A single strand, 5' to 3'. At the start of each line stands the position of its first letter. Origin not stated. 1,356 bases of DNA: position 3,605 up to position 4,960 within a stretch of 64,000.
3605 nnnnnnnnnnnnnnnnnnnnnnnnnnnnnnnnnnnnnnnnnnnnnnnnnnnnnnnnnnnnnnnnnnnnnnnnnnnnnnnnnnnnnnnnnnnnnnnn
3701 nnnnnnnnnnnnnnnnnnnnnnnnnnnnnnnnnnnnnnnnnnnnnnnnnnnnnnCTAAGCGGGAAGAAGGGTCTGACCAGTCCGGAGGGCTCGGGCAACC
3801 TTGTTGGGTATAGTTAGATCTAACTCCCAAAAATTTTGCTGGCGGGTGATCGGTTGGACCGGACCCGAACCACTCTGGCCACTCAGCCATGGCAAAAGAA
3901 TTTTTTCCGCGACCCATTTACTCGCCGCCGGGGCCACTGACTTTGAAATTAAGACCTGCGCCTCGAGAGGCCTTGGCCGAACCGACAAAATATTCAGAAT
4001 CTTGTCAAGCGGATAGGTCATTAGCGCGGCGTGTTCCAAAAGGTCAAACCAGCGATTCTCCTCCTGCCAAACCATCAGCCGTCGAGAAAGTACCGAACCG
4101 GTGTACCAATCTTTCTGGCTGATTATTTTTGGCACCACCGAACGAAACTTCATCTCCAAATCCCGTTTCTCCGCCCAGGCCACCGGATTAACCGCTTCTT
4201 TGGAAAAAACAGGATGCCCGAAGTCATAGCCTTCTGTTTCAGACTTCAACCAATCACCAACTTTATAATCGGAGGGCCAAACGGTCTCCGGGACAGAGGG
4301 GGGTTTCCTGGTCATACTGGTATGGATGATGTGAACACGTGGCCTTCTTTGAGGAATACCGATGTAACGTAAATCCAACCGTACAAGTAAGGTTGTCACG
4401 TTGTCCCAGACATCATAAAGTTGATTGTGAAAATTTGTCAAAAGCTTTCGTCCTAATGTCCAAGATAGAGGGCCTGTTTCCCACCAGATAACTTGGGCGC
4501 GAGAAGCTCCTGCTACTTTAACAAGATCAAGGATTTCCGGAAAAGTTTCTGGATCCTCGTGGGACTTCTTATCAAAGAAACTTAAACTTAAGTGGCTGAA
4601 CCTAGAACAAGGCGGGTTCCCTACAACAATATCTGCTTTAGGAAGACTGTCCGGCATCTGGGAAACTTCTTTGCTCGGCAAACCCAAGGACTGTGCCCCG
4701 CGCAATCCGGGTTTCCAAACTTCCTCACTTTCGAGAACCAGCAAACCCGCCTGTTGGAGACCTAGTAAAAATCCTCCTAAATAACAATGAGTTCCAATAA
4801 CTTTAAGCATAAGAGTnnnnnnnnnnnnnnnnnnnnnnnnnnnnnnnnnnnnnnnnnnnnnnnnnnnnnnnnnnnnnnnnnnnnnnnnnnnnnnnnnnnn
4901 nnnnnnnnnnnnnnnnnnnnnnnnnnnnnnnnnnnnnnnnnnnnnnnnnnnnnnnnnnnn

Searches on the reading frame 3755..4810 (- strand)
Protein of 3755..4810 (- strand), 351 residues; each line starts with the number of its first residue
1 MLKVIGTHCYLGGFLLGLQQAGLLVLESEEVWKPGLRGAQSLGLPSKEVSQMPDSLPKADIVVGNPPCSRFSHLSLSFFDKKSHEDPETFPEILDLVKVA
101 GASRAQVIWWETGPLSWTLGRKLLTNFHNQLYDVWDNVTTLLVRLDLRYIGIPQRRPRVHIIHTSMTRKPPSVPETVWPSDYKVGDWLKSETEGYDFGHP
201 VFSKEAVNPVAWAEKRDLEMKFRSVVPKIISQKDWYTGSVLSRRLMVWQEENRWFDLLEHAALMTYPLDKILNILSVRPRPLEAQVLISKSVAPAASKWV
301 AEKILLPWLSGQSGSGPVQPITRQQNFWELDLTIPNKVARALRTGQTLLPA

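Call 3: search_protein_families(library=pfam, proteins=[window:3755-4810:-], max_evalue=0.01)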
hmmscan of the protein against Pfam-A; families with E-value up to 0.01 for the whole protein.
window:3755-4810:- (351 aa): 1 family
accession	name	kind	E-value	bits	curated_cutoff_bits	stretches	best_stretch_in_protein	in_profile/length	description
PF00145.23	DNA_methylase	-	2.1e-07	31.1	22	1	3-209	2-216/324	C-5 cytosine-specific DNA methylase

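Call 4: search_protein_families(library=ncbifam, proteins=[window:3755-4810:-], max_evalue=0.01)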
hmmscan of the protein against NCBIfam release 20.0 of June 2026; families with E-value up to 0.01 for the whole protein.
window:3755-4810:- (351 aa): 1 family
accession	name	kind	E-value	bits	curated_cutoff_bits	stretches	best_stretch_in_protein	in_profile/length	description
TIGR00675.1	dcm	superfamily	0.0021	17.8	100.65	0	12-73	9-75/329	DNA (cytosine-5-)-methyltransferase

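Call 44: find_homologous_proteins(query=window:3755-4810:-, max_evalue=0.001)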
Query window:3755-4810:- (351 aa): 32 proteins with E <= 0.001 among 4816 candidates.
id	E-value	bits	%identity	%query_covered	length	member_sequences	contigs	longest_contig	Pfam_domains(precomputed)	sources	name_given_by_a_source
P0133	3.8e-213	725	90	99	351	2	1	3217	PF00145.24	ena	-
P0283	1.7e-207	707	87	99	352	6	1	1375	PF00145.24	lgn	-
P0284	6.1e-159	547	65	99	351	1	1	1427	PF00145.24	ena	-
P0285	9.2e-158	543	65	99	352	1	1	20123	PF00145.24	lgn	-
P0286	1.4e-156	539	65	99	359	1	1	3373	PF00145.24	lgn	-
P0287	5.9e-152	524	65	99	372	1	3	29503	PF00145.24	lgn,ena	-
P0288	1.8e-142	493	64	96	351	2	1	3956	-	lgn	-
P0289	1.2e-140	487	59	98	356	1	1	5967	PF00145.24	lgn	-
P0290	1.9e-129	450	56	99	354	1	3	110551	PF00145.24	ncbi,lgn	-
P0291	1.5e-125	437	54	99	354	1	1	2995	-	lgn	-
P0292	2.3e-123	430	56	96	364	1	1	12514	PF00145.24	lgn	-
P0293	2.4e-121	423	53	97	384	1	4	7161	PF00145.24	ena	-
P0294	3.7e-121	423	54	99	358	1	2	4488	PF00145.24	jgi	jgi:hypothetical protein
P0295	2.8e-119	416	53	97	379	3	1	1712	PF00145.24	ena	-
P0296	2.5e-115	404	50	97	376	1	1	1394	PF00145.24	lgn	-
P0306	1.3e-55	207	36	96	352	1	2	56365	-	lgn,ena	-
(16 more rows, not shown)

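Call 45: find_encoding_contigs(protein=P0290, flank=7000, max_places=2)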
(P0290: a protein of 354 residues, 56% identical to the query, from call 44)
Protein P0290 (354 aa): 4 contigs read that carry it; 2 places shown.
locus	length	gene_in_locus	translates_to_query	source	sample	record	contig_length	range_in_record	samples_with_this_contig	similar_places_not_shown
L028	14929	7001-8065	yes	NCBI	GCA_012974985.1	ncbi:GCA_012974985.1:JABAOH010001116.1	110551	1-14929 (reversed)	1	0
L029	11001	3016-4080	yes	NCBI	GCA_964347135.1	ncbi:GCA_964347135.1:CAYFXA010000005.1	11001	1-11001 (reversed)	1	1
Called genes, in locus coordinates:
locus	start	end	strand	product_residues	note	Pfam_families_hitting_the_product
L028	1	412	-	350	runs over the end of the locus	-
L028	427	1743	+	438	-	PF00749:tRNA-synt_1c, PF19269:Anticodon_2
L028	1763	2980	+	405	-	PF00232:Glyco_hydro_1, PF00150:Cellulase (faint), PF02449:Glyco_hydro_42 (weak), PF00232:Glyco_hydro_1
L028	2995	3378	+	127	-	-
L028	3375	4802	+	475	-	PF13231:PMT_2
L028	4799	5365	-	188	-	-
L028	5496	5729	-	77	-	PF06150:ChaB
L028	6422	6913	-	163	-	PF20603:Bact_hydrolase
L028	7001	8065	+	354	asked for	PF00145:DNA_methylase (faint)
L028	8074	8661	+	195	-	PF03167:UDG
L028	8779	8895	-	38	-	-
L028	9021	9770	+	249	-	PF03575:Peptidase_S51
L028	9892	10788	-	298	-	PF14528:LAGLIDADG_3 (faint)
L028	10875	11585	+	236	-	PF03734:YkuD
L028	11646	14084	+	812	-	PF02190:LON_substr_bdg, PF00004:AAA, PF07728:AAA_5, PF22667:Lon_lid, PF05362:Lon_C, PF13541:ChlI (weak)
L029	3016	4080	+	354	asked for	PF00145:DNA_methylase (faint)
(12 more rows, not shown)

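Call 46: find_encoding_contigs(protein=P0285, flank=7000, max_places=2)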
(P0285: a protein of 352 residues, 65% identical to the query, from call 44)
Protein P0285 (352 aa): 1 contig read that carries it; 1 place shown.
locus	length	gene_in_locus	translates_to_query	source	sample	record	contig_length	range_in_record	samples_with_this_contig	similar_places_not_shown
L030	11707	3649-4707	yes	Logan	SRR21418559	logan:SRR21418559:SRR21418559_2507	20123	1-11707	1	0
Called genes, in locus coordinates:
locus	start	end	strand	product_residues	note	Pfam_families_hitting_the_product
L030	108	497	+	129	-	PF00410:Ribosomal_S8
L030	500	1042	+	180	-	PF00347:Ribosomal_L6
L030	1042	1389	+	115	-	PF00861:Ribosomal_L18p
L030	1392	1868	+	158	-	PF00333:Ribosomal_S5, PF03719:Ribosomal_S5_C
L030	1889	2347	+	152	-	PF00828:Ribosomal_L27A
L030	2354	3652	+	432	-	PF00344:SecY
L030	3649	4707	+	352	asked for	PF00145:DNA_methylase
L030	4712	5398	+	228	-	PF01503:PRA-PH (faint)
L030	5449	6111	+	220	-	PF00406:ADK, PF13207:AAA_17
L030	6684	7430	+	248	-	PF00557:Peptidase_M24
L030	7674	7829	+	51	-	-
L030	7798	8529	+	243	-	PF00535:Glycos_transf_2, PF10111:Glyco_tranf_2_2 (weak), PF13641:Glyco_tranf_2_3 (weak)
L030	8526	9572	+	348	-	PF01087:GalP_UDP_transf, PF16268:DUF4921, PF19327:Ap4A_phos_N (weak), PF16285:DUF4931_N, PF02744:GalP_UDP_tr_C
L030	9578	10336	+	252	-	PF00121:TIM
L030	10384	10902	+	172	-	PF04308:RNaseH_like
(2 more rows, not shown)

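Call 47: find_encoding_contigs(protein=P0306, flank=7000, max_places=2)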
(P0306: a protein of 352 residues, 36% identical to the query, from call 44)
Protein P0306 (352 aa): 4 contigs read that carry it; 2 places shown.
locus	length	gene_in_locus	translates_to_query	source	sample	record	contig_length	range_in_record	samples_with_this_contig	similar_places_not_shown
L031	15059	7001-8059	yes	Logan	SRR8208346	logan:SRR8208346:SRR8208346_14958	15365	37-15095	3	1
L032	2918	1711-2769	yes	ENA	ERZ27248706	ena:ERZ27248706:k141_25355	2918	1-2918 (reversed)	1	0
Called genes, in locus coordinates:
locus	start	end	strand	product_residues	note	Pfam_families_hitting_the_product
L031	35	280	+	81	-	-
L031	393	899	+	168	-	-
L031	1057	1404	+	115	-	-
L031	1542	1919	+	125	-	-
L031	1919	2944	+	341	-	-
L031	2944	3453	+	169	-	-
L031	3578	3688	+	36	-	-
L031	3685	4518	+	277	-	PF09414:RNA_ligase (weak), PF14743:DNA_ligase_OB_2, PF04679:DNA_ligase_A_C (faint)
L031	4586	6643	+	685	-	PF00176:SNF2-rel_dom, PF00270:DEAD (weak), PF00271:Helicase_C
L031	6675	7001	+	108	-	PF23992:Pam3_gp32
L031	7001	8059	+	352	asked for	-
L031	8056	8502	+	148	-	-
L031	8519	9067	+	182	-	-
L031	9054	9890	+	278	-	PF23977:Pam3_Gp34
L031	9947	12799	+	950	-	PF01807:Zn_ribbon_DnaG (weak)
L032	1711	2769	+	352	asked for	-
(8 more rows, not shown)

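Call 59: find_encoding_contigs(protein=P0294, flank=4500, max_places=2)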
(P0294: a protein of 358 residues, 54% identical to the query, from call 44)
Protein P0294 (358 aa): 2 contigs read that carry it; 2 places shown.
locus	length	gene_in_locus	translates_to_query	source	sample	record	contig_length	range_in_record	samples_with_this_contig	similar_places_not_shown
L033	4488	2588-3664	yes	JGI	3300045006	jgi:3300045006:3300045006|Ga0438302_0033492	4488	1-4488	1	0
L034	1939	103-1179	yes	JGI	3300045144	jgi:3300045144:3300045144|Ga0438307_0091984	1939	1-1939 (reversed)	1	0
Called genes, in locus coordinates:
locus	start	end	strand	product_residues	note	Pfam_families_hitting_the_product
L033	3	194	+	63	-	?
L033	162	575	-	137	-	PF03167:UDG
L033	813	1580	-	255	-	PF08761:dUTPase_2 (weak)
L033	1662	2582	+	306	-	PF13560:HTH_31, PF01381:HTH_3, PF12844:HTH_19 (weak), PF13443:HTH_26 (weak), PF01712:dNK, PF13238:AAA_18 (weak)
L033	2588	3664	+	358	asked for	PF00145:DNA_methylase (faint)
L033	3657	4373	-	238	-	PF00293:NUDIX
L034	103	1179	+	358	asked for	PF00145:DNA_methylase (faint)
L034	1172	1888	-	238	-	PF00293:NUDIX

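Call 69: search_solved_structures(query=A8, max_evalue=1, show_alignments=1)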
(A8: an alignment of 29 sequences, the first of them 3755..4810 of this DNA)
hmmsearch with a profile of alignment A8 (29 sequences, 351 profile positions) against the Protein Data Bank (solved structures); distinct sequences matched with E-value up to 1: 15.
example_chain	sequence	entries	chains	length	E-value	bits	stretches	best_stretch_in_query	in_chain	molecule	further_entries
2uyh_A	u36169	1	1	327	0.00016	24.2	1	7-191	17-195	MODIFICATION METHYLASE HHAI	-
2i9k_A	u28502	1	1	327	0.00029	23.3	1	7-191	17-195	Modification methylase HhaI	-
1fjx_A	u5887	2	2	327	0.00036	23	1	7-191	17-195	HHAI DNA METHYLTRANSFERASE | MODIFICATION METHYLASE HHAI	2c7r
10mh_A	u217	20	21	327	0.00036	23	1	7-191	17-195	PROTEIN (CYTOSINE-SPECIFIC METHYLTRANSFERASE HHAI) | HaeIII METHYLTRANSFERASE | Modification methylase HhaI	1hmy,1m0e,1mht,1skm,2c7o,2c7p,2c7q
1svu_A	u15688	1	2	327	0.00036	23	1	7-191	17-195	Modification methylase HhaI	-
2zcj_A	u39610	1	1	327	0.00063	22.2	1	146-191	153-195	Modification methylase HhaI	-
2z6u_A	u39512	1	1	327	0.00065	22.1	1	147-191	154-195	Modification methylase HhaI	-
1dct_A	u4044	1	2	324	0.006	19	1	3-73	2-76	PROTEIN (MODIFICATION METHYLASE HAEIII)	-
2uz4_A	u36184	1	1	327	0.01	18.2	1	7-191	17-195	MODIFICATION METHYLASE HHAI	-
2uyc_A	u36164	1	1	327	0.01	18.2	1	7-191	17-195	MODIFICATION METHYLASE HHAI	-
2z6q_A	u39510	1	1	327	0.014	17.7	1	7-191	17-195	Modification methylase HhaI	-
9e78_2v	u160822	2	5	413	0.021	17.2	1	186-266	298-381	DMIP18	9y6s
2z6a_A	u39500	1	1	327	0.028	16.8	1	11-191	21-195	Modification methylase HhaI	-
8yf3_A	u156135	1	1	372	0.33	13.3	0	55-277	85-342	Cytosine-specific methyltransferase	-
3ubt_Y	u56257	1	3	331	0.6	12.4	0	3-72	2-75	Modification methylase HaeIII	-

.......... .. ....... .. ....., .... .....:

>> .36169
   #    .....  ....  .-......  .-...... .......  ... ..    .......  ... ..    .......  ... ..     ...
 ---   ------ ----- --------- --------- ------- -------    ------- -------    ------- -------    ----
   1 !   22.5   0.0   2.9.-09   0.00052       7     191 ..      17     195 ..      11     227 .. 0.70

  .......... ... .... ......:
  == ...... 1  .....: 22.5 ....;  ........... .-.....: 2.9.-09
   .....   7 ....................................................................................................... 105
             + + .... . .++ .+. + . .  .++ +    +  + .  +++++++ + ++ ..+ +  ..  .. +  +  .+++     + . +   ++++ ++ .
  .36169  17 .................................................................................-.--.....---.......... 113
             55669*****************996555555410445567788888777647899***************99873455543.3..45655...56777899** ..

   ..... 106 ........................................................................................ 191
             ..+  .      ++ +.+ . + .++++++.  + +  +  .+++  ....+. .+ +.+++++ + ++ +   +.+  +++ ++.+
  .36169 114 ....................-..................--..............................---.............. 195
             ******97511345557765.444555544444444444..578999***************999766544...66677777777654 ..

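Call 70: search_protein_families(library=padloc, proteins=[window:3755-4810:-], max_evalue=0.01)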
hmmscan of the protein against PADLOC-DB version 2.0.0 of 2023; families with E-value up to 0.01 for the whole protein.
window:3755-4810:- (351 aa): 11 families
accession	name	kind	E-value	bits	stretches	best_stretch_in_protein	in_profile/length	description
PDLC03234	MTase_II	-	2.5e-07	28.3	1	58-176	72-185/375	Type II methyltransferase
PDLC03378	MTase_II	-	3.4e-07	27.9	1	3-169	4-172/344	Type II methyltransferase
PDLC03272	MTase_II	-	2.8e-05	21.5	0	11-73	84-150/407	Type II methyltransferase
PDLC00031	DruM2|DruM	-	0.00012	19.3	1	3-162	13-169/361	DNA cytosine methylase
PDLC03326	MTase_II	-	0.00021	18.6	1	59-179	75-189/412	Type II methyltransferase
PDLC00033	DruM2|DruM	-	0.001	16.4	1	55-162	88-188/368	DNA cytosine methylase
PDLC03243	MTase_II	-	0.0011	16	0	252-312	312-367/377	Type II methyltransferase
PDLC00027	DruM2|DruM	-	0.0018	15.7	1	2-74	12-87/361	DNA cytosine methylase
PDLC00026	DruM2|DruM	-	0.0045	14.6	0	58-179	68-183/336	DNA cytosine methylase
PDLC03270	MTase_II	-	0.0046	14.1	0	3-165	2-162/309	Type II methyltransferase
PDLC02648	DrmMII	-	0.0049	13.7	0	48-73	88-112/468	DrmMII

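Call 71: search_protein_families(library=phrogs, proteins=[window:3755-4810:-], max_evalue=0.001)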
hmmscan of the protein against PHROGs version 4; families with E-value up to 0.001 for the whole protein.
window:3755-4810:- (351 aa): 2 families
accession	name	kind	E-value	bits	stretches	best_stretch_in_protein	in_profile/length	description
phrog_116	-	other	1.1e-09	38.2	1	11-312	217-497/779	DNA methyltransferase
phrog_363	-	other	0.00042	20.5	0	56-170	113-220/327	DNA methyltransferase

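Call 82: search_protein_families(library=pfam, proteins=[P0121, L033:813-1580:-], max_evalue=0.01)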
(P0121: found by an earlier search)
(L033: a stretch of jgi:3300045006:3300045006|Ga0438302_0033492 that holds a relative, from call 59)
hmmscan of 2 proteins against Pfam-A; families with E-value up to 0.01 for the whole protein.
P0121 (306 aa): 12 families
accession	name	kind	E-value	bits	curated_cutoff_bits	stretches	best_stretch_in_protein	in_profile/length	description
PF01712.25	dNK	-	1.1e-45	156.3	27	1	109-304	1-200/203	Deoxynucleoside kinase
PF01381.28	HTH_3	-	2e-14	53.8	23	1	14-64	1-51/55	Helix-turn-helix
PF13560.12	HTH_31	-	6.4e-09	36.4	27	1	9-62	1-55/64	Helix-turn-helix domain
PF13238.12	AAA_18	-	4.5e-07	30.8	29.4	1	110-249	2-114/128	AAA domain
PF12844.13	HTH_19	-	6.2e-07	29.7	30.2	1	11-62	1-52/64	Helix-turn-helix domain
PF13443.12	HTH_26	-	4.8e-06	27.2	22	1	13-62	1-51/63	Cro/C1-type HTH DNA-binding domain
PF02223.23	Thymidylate_kin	-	0.00052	20.2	27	1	116-273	6-163/185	Thymidylate kinase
PF13744.12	HTH_37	-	0.00083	19.6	27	1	10-63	19-73/80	Helix-turn-helix domain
PF13191.12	AAA_16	-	0.0016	19.4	32.6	1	103-141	21-61/167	AAA ATPase domain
PF13412.12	HTH_24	-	0.0028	17.7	21.9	1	15-41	10-36/48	Winged helix-turn-helix DNA-binding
PF20432.4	Xre-like-HTH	-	0.0065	17.2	25.8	0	23-58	24-59/63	Antitoxin Xre-like helix-turn-helix domain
PF24883.2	NPHP3_N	-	0.0072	17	24.8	0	104-186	20-94/164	Nephrocystin 3, N-terminal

L033:813-1580:- (255 aa): 1 family
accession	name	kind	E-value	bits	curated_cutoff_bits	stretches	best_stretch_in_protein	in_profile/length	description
PF08761.16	dUTPase_2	-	3.4e-12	47.4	22.9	2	33-118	3-83/162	dUTPase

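Call 84: predict_structure(alignment_id=A8)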
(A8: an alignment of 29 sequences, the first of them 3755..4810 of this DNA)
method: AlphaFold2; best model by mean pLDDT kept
length: 351 residues; sequences in the alignment: 29
mean_pLDDT: 92.9   pTM: 0.92
mean pLDDT of the five models: 92.9, 92.6, 92.3, 92.1, 91.6
residues with pLDDT >= 90: 292; 70-90: 49; 50-70: 7; < 50: 3
segments of 3 or more residues with pLDDT < 50: 349-351
pLDDT, mean of each block of 10 residues (from residue 1): 97 98 98 96 97 96 92 82 92 97 98 93 95 93 97 96 96 91 95 95 80 92 88 94 94 96 97 96 95 98 97 90 92 87 62 44
secondary structure, 60 per line:
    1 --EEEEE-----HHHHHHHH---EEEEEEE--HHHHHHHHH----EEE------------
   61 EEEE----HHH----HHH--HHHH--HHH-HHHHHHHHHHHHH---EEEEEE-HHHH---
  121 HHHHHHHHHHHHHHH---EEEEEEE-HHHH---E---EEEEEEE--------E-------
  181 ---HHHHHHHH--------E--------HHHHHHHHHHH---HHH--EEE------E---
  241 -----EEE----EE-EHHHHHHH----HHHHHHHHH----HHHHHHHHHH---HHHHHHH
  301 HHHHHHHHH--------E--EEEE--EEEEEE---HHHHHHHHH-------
elements in order: E3-7 H13-20 E24-30 H33-41 E46-48 E61-64 H81-84 H91-103 E107-112 H114-117 H121-135 E139-145 H147-150 E158-164 H184-191 H209-219 E228-230 E246-248 H257-263 H268-276 H281-290 H294-309 E321-324 E327-332 H336-344

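Call 89: fold_search(model_id=the predicted structure, library=pdb)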
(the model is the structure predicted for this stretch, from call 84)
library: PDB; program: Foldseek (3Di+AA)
matches with E <= 10: 1705; with E <= 0.001: 172
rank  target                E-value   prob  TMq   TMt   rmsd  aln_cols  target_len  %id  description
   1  2zcj_A                7.2e-15  1.00  0.62  0.66   6.4       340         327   17  Ternary structure of the Glu119Gln M.HhaI, C5-Cytosine DNA methyltransferase, with unmodified DNA and AdoHcy (released 2007-12-04)
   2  1fjx_A                1.2e-14  1.00  0.60  0.64   6.8       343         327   19  STRUCTURE OF TERNARY COMPLEX OF HHAI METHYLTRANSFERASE MUTANT (T250G) IN COMPLEX WITH DNA AND ADOHCY (released 2000-12-15)
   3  2z6a_A                2.2e-14  1.00  0.62  0.66   6.5       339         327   17  S-Adenosyl-L-methionine-Dependent Methyl Transfer: Observable Precatalytic Intermediates during DNA Cytosine Methylati (released 2007-08-21)
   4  1dct_A                2.6e-14  1.00  0.62  0.66   5.8       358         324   16  DNA (CYTOSINE-5) METHYLASE FROM HAEIII COVALENTLY BOUND TO DNA (released 1995-09-15)
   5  2z6q_A                2.6e-14  1.00  0.61  0.65   6.6       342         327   18  Ternary structure of Arg165Ala M.HhaI C5-Cytosine DNA methyltransferase with unmodified DNA and AdoHcy (released 2007-08-28)
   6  2uz4_A                3.2e-14  1.00  0.62  0.66   6.8       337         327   18  HhaI DNA methyltransferase R165N mutant complex with 13mer GCGC-GMGC oligonucleotide and SAH (released 2008-06-03)
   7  2i9k_A                4.6e-14  1.00  0.59  0.63   6.8       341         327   17  Engineered Extrahelical Base Destabilization Enhances Sequence Discrimination of DNA Methyltransferase M.HhaI (released 2006-10-10)
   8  2uyh_A                8.0e-14  1.00  0.62  0.66   6.5       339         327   17  HhaI DNA methyltransferase S87Q-Q237S mutant complex with 13mer GCGC- GMGC oligonucleotide and SAH (released 2008-05-27)
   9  2z6u_A                8.0e-14  1.00  0.62  0.66   7.1       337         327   18  Ternary structure of the Glu119Ala M.HhaI, C5-Cytosine DNA methyltransferase, with unmodified DNA and AdoHcy (released 2007-11-20)
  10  2uyc_A                1.7e-13  1.00  0.61  0.65   6.7       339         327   17  HhaI DNA methyltransferase R163N mutant complex with 13mer GCGC-GMGC oligonucleotide and SAH (released 2008-05-27)
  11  3ubt_A                3.3e-13  1.00  0.63  0.67   5.0       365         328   15  Crystal Structure of C71S Mutant of DNA Cytosine-5 Methyltransferase M.HaeIII Bound to DNA (released 2012-10-03)
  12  6w8v_A                9.5e-13  1.00  0.63  0.29   5.7       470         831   11  Crystal structure of mouse DNMT1 in complex with ACG DNA (released 2020-07-08)
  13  9hgm_B                1.3e-12  1.00  0.56  0.59   6.8       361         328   14  Structure of human DNMT2 with bound allosteric inhibitor (released 2025-08-27)
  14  7xi9_A                2.5e-12  1.00  0.61  0.27   6.5       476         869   12  Cryo-EM structure of human DNMT1 (aa:351-1616) in complex with ubiquitinated H3 and hemimethylated DNA analog (CXXC-or (released 2022-11-30)
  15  1hmy                  3.7e-12  1.00  0.59  0.63   7.1       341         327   19  CRYSTAL STRUCTURE OF THE HHAI DNA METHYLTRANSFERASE COMPLEXED WITH S-ADENOSYL-L-METHIONINE (released 1993-10-31)
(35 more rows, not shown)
